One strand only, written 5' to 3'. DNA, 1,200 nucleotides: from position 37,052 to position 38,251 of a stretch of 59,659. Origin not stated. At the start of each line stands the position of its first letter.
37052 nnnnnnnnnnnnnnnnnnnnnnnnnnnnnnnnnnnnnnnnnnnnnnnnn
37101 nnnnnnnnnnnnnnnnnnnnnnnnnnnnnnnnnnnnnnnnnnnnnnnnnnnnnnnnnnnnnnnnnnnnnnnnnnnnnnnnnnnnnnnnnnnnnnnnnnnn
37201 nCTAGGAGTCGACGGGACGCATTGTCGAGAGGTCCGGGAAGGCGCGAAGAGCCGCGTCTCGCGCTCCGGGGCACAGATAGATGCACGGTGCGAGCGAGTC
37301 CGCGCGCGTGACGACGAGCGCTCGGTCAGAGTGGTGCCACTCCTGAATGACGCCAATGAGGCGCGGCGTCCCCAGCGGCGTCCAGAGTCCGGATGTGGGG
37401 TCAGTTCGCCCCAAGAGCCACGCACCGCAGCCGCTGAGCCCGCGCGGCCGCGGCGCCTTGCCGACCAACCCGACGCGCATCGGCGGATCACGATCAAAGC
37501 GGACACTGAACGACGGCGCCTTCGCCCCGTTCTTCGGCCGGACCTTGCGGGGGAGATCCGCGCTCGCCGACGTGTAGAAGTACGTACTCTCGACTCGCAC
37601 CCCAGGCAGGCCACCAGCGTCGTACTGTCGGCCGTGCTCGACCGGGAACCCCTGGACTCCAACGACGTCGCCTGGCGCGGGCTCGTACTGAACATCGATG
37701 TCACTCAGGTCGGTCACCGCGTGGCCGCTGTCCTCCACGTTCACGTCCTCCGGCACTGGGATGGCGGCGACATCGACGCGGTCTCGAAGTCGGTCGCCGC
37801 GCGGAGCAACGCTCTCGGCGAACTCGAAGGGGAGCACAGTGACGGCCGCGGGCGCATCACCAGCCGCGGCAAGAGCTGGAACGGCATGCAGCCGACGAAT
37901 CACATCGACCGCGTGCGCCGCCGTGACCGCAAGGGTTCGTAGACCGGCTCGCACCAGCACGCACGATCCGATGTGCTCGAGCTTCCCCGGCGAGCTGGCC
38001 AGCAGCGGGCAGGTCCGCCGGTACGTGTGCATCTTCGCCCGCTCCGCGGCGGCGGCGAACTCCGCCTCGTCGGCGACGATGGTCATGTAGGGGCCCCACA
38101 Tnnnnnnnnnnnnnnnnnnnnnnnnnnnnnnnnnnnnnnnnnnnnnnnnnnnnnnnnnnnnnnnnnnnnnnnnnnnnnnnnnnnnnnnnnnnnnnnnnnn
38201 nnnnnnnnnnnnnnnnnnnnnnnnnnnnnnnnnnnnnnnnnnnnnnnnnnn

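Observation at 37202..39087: Divergent trypsin-like protease / TIR-like (Cap12-PycTIR-type) gene pair carried as integrase cargo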

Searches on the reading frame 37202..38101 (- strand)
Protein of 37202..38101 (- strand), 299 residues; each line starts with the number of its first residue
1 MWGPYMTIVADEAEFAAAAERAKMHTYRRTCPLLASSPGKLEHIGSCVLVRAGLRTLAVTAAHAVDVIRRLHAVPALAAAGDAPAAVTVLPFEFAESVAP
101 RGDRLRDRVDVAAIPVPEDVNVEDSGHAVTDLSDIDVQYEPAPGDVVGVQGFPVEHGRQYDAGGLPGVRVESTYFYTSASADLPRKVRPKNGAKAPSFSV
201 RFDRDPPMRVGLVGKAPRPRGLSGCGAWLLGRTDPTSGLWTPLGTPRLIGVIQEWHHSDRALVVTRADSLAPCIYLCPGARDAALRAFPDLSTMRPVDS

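Call 4: search_protein_families(library=pfam, proteins=[window:37202-38101:-], max_evalue=0.01)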
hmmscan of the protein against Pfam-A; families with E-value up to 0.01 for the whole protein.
window:37202-38101:- (299 aa): 0 families

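Call 5: search_protein_families(library=padloc, proteins=[window:37202-38101:-], max_evalue=0.01)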
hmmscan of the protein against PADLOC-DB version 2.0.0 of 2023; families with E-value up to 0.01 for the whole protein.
window:37202-38101:- (299 aa): 0 families

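Call 6: search_protein_families(library=ncbifam, proteins=[window:37202-38101:-], max_evalue=0.01)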
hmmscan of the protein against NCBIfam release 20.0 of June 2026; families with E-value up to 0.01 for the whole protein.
window:37202-38101:- (299 aa): 0 families

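Call 8: find_homologous_proteins(query=window:37202-38101:-)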
Query window:37202-38101:- (299 aa): 3 proteins with E <= 0.001 among 8000 candidates.
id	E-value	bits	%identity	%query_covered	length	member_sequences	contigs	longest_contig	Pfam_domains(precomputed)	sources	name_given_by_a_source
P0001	3.5e-197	672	100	100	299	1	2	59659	-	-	-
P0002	4.9e-131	455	71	99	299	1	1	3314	-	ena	-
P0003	2.8e-108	380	59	100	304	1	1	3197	-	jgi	jgi:hypothetical protein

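Call 10: find_encoding_contigs(protein=P0002, flank=10000)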
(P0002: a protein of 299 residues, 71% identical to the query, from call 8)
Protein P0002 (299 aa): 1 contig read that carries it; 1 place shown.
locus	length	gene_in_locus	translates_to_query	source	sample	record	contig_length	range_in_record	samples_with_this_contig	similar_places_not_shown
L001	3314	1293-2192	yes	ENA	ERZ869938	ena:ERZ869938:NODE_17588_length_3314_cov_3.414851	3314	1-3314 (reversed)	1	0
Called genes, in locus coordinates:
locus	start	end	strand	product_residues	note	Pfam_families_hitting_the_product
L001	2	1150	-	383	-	?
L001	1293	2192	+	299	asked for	-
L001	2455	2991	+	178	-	-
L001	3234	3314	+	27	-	?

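Call 11: find_encoding_contigs(protein=P0003, flank=10000)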
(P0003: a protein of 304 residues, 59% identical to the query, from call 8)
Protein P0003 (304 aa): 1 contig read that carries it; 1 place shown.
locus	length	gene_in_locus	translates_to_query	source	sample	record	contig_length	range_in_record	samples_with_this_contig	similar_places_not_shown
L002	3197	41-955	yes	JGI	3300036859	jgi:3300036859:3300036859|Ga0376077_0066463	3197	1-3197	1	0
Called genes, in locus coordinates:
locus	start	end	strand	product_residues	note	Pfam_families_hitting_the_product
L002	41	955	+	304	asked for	-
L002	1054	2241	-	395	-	-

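Call 17: search_protein_families(library=pfam, proteins=[L001:2-1150:-, L001:2455-2991:+, L002:1054-2304:-, window:37202-38101:-, P0003], max_evalue=10)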
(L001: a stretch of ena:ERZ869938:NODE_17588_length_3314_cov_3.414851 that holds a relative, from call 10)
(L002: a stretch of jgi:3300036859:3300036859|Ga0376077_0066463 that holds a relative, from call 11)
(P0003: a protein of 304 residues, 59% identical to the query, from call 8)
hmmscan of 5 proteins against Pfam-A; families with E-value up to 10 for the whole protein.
L001:2-1150:- (383 aa): 0 families

L001:2455-2991:+ (178 aa): 2 families
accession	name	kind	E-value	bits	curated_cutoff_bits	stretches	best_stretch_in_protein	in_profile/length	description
PF13404.12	HTH_AsnC-type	-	0.013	15.8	27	1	70-95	7-30/42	AsnC-type helix-turn-helix domain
PF19551.4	DUF6074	-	0.08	13.6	27.2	1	85-130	21-66/83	Family of unknown function (DUF6074)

L002:1054-2304:- (416 aa): 1 family
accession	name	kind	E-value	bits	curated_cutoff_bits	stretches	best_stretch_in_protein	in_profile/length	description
PF14304.11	CSTF_C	-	1.4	9.1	24.3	1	265-291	13-37/41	Transcription termination and cleavage factor C-terminal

window:37202-38101:- (299 aa): 0 families

P0003 (304 aa): 1 family
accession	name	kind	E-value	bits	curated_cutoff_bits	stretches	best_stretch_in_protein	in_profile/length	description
PF02875.26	Mur_ligase_C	-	0.11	13.8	28.4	1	5-48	15-65/127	Mur ligase, glutamate ligase domain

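Call 20: search_solved_structures(query=A1, max_evalue=10, show_alignments=2)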
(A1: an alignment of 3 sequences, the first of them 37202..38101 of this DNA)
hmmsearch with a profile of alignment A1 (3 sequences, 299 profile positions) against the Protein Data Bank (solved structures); distinct sequences matched with E-value up to 10: 2.
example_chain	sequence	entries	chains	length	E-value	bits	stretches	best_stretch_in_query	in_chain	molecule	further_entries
4mj7_A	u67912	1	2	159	0.56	12.7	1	14-95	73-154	rRNA-processing protein UTP23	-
9g25_K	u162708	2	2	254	0.87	12.1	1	14-98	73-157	rRNA-processing protein UTP23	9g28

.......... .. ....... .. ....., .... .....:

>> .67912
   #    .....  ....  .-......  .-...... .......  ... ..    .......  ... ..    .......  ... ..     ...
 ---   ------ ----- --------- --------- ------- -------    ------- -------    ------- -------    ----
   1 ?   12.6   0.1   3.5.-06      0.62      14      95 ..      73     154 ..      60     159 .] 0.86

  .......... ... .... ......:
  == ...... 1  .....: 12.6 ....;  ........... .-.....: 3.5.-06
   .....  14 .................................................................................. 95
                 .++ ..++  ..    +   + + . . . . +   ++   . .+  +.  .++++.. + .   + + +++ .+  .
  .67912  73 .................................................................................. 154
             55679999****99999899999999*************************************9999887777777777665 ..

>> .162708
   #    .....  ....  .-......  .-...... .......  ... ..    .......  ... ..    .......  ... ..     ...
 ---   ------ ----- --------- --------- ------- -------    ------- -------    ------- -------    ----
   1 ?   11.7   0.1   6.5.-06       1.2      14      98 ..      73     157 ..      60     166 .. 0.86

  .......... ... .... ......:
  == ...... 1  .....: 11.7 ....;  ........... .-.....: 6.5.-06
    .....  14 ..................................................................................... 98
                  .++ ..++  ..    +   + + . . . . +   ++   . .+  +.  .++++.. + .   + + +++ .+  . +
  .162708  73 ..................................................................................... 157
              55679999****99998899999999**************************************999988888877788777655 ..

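Call 25: find_related_loci(query=A1, collection=genome_contigs, flank=10000)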
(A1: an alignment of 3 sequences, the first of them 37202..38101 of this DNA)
Query A1 (299 aa) in genome_contigs; peptide patterns used: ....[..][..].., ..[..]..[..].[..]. (x = any residue, [..] = any of these).
147 stretches matched a pattern, but none encodes a relative of the query by tblastn (E <= 1e-3).

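Call 28: predict_structure(alignment_id=A1)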
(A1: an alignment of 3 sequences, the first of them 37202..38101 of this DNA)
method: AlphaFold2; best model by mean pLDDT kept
length: 299 residues; sequences in the alignment: 3
mean_pLDDT: 35.2   pTM: 0.37
mean pLDDT of the five models: 35.2, 30.3, 29.3, 28.8, 28.2
residues with pLDDT >= 90: 0; 70-90: 0; 50-70: 16; < 50: 283
segments of 3 or more residues with pLDDT < 50: 1-47, 60-77, 79-246, 253-264, 269-299
pLDDT, mean of each block of 10 residues (from residue 1): 34 47 36 31 43 50 46 47 40 29 26 24 29 33 31 25 26 22 24 25 25 27 34 44 49 46 49 37 43 33
secondary structure, 60 per line:
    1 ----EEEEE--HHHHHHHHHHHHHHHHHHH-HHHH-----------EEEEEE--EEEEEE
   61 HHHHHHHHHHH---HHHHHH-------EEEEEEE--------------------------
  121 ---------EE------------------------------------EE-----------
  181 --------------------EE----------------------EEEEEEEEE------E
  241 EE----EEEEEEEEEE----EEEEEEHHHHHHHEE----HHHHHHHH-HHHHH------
elements in order: E5-9 H12-30 H32-35 E47-52 E55-60 H61-71 H75-80 E88-94 E225-233 E240-242 E247-256 E261-266 H267-273 H280-287 H289-293

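Call 29: search_protein_representatives(alignment_id=A1)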
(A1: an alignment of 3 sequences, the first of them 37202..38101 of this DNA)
Query: 3 sequences, 299 profile positions. Proteins with E-value up to 0.001 (for the whole library): 335; up to 1e-10: 20; up to 1e-30: 1. The best 150 are listed.
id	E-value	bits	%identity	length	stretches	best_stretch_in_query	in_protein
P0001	2.8e-177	604.8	-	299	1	1-299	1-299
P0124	1.3e-18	83.8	-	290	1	21-269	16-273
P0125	1.2e-16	77.4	-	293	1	14-268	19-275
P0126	1.0e-15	74.3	-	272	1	8-266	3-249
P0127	1.8e-15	73.5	-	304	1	13-270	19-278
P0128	7.4e-15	71.5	-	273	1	33-269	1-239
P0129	9.8e-15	71.1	-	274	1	19-266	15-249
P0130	1.4e-13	67.3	-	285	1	20-272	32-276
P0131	1.0e-12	64.5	-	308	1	26-274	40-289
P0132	2.0e-12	63.5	-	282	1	25-256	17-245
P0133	2.8e-12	63.0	-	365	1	12-274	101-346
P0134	3.0e-12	62.9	-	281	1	30-271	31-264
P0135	5.1e-12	62.2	-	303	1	25-268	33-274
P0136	7.5e-12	61.6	-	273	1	18-260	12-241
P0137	2.1e-11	60.1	-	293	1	32-277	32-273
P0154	2.1e-09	53.5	-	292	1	29-266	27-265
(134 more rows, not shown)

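Call 32: search_solved_structures(query=A3, max_evalue=10, show_alignments=3)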
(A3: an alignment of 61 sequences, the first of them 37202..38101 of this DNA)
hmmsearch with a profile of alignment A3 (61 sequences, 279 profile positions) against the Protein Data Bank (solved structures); distinct sequences matched with E-value up to 10: 137 (the best 60 are shown).
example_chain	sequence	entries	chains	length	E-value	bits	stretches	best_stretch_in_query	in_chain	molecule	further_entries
1dt2_A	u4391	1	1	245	0.0007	21.7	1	40-153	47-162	EXFOLIATIVE TOXIN B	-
1qtf_A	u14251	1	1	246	0.00086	21.4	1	40-153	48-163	EXFOLIATIVE TOXIN B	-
7w4r_A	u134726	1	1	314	0.0057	18.7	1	15-106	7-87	Probable serine protease HtrA1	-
7w21_A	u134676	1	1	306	0.0065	18.5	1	15-106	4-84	Probable serine protease HtrA1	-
1qy6_A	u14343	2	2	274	0.0074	18.3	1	32-155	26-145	serine protease | V8 protease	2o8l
1wcz_A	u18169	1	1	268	0.0087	18.1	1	32-155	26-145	Glutamyl endopeptidase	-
1kig_H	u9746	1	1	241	0.012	17.6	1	51-116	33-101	FACTOR XA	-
6kd5_B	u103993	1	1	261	0.018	17.1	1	52-124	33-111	Transmembrane protease serine 13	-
9i2h_H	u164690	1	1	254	0.025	16.6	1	51-152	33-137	Activated factor Xa heavy chain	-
9tle_H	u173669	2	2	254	0.025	16.6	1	51-152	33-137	Activated factor Xa heavy chain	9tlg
1mq5_A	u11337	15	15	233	0.049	15.6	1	51-151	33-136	COAGULATION FACTOR X HEAVY CHAIN | Coagulation factor X, HEAVY CHAIN | Coagulation factor X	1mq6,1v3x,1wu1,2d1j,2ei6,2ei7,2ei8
5voe_H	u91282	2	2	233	0.049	15.6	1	51-151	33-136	Coagulation factor X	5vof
1fjs_A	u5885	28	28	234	0.049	15.6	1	51-151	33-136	COAGULATION FACTOR XA | Coagulation factor X | Coagulation factor X (EC 3.4.21.6) (Stuart factor) (Stuart-Prower factor)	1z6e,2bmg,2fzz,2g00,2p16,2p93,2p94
1g2l_A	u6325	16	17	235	0.05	15.6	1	51-151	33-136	COAGULATION FACTOR X | COAGULATION FACTOR XA | BLOOD COAGULATION FACTOR XA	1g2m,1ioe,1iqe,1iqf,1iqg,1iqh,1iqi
9cth_C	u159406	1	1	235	0.05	15.6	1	51-151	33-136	Activated Factor X heavy chain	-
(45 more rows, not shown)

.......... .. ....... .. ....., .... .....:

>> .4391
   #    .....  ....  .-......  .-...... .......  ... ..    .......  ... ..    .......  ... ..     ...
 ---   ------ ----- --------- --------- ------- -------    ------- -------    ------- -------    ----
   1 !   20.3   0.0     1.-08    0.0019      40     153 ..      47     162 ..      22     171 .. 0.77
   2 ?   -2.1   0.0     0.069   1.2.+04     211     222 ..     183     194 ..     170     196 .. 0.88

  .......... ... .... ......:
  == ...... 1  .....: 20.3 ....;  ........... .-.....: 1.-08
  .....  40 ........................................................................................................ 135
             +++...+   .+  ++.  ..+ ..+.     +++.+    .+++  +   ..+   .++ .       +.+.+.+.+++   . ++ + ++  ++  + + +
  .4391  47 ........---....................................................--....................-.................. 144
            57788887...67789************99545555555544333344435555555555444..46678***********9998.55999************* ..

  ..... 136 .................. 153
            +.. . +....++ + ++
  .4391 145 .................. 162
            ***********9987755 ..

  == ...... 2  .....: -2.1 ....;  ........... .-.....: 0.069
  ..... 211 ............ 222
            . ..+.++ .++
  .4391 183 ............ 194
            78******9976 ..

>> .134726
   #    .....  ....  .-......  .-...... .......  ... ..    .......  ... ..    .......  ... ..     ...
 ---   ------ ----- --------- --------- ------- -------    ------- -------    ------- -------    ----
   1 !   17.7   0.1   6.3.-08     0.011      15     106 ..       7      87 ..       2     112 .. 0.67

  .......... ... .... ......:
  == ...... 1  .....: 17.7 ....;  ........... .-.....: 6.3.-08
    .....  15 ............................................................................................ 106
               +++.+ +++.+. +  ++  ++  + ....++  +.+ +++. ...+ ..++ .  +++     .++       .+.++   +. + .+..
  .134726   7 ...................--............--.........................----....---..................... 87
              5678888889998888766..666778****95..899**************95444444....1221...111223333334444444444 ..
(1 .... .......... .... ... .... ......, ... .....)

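Call 33: search_protein_families(library=pfam, alignment_id=A3, max_evalue=0.1)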
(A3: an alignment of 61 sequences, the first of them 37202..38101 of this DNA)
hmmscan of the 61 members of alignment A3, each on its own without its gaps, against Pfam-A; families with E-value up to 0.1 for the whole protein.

A. member 1, window:37202-38101:- (299 aa): 0 families

B. families by the number of members that match (of 61 scanned): 12 families
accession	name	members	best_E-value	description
PF13365.12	Trypsin_2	39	3.7e-08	Trypsin-like peptidase domain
PF00089.32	Trypsin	9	0.00031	Trypsin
PF20526.3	DUF6741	1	0.0038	Domain of unknown function (DUF6741)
PF24731.1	DUF7683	1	0.0066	Domain of unknown function (DUF7683)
PF24733.1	DUF7684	1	0.013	Domain of unknown function (DUF7684)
PF03790.18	KNOX1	1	0.022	KNOX1 domain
PF17555.7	TssN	1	0.03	Type VI secretion system, TssN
PF22130.1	Phage_gp38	1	0.041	Lactococcus phage gp38-like protein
PF07236.16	Phytoreo_S7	1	0.05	Phytoreovirus S7 protein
PF12727.12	PBP_like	1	0.054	PBP superfamily domain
PF01732.22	Mycop_pep_DUF31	1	0.06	Mycoplasma peptidase (DUF31)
PF14013.11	MT0933_antitox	1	0.093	MT0933-like antitoxin protein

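Call 37: find_homologous_proteins(query=A3, max_evalue=0.00001)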
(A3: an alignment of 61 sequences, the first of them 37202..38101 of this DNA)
Query A3 (61 sequences) (299 aa, profile of the alignment): 4 proteins with E <= 0.00001 among 8000 candidates.
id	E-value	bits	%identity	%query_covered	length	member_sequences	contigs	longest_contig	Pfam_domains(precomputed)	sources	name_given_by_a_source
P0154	6.1e-77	276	23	82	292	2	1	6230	-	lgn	-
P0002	6.2e-64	234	71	99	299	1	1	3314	-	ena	-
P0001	4.8e-63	231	100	100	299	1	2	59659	-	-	-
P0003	7.8e-61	223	59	100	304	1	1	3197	-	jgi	jgi:hypothetical protein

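Call 38: find_related_loci(query=A1, collection=metagenome_contigs, flank=10000)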
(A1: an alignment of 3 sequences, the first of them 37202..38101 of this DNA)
Query A1 (299 aa) in metagenome_contigs; peptide patterns used: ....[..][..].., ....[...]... (x = any residue, [..] = any of these).
223 stretches matched a pattern, but none encodes a relative of the query by tblastn (E <= 1e-3).

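Call 39: find_encoding_contigs(protein=P0154, flank=10000)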
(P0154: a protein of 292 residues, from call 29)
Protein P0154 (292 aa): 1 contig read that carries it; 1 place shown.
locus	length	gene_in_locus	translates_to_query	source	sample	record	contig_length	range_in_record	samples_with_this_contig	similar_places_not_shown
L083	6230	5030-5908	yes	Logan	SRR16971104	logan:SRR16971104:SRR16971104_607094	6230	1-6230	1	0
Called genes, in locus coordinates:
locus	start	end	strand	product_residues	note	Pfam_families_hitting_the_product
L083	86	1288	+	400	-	-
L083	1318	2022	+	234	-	-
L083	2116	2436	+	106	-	PF07618:DUF1580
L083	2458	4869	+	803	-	PF00239:Resolvase, PF07508:Recombinase, PF13408:Zn_ribbon_recom (weak)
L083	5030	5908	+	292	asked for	-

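Call 40: find_encoding_contigs(protein=P0124, flank=10000)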
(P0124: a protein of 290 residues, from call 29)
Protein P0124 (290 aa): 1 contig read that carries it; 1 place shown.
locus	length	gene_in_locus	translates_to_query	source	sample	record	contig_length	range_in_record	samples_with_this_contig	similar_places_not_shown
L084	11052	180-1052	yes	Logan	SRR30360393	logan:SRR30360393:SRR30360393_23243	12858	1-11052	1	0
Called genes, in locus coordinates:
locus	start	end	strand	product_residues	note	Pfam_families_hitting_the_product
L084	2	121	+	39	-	?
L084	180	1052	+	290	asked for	PF13365:Trypsin_2 (weak)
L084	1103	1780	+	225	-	-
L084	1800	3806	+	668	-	-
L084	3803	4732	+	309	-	-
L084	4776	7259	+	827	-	PF22548:AEP-TOTE, PF00270:DEAD, PF04851:ResIII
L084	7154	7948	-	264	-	PF01555:N6_N4_Mtase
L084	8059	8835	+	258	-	PF01844:HNH (faint)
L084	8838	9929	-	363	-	PF01555:N6_N4_Mtase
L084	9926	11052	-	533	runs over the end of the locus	PF13646:HEAT_2 (weak)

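Call 41: predict_structure(alignment_id=A3)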
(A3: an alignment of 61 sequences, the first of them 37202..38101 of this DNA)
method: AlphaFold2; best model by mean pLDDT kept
length: 299 residues; sequences in the alignment: 61
mean_pLDDT: 89.0   pTM: 0.89
mean pLDDT of the five models: 89.0, 88.9, 88.4, 86.6, 86.5
residues with pLDDT >= 90: 215; 70-90: 57; 50-70: 18; < 50: 9
segments of 3 or more residues with pLDDT < 50: 1-5, 209-211
pLDDT, mean of each block of 10 residues (from residue 1): 50 90 96 95 97 97 98 95 84 94 94 96 94 96 93 88 81 89 69 89 70 77 97 91 97 94 95 92 93 74
secondary structure, 60 per line:
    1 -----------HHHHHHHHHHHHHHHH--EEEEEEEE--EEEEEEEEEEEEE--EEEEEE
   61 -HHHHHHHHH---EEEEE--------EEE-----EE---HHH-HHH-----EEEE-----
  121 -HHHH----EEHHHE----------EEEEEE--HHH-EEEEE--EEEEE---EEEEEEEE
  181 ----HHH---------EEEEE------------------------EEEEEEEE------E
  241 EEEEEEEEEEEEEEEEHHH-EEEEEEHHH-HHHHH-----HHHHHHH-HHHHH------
elements in order: H12-27 E30-37 E40-52 E55-60 H62-70 E74-78 E87-89 E112-115 H122-125 E146-151 E158-162 E165-169 E173-180 E197-201 E226-233 E240-256 E261-266 H271-275 H281-287 H289-293
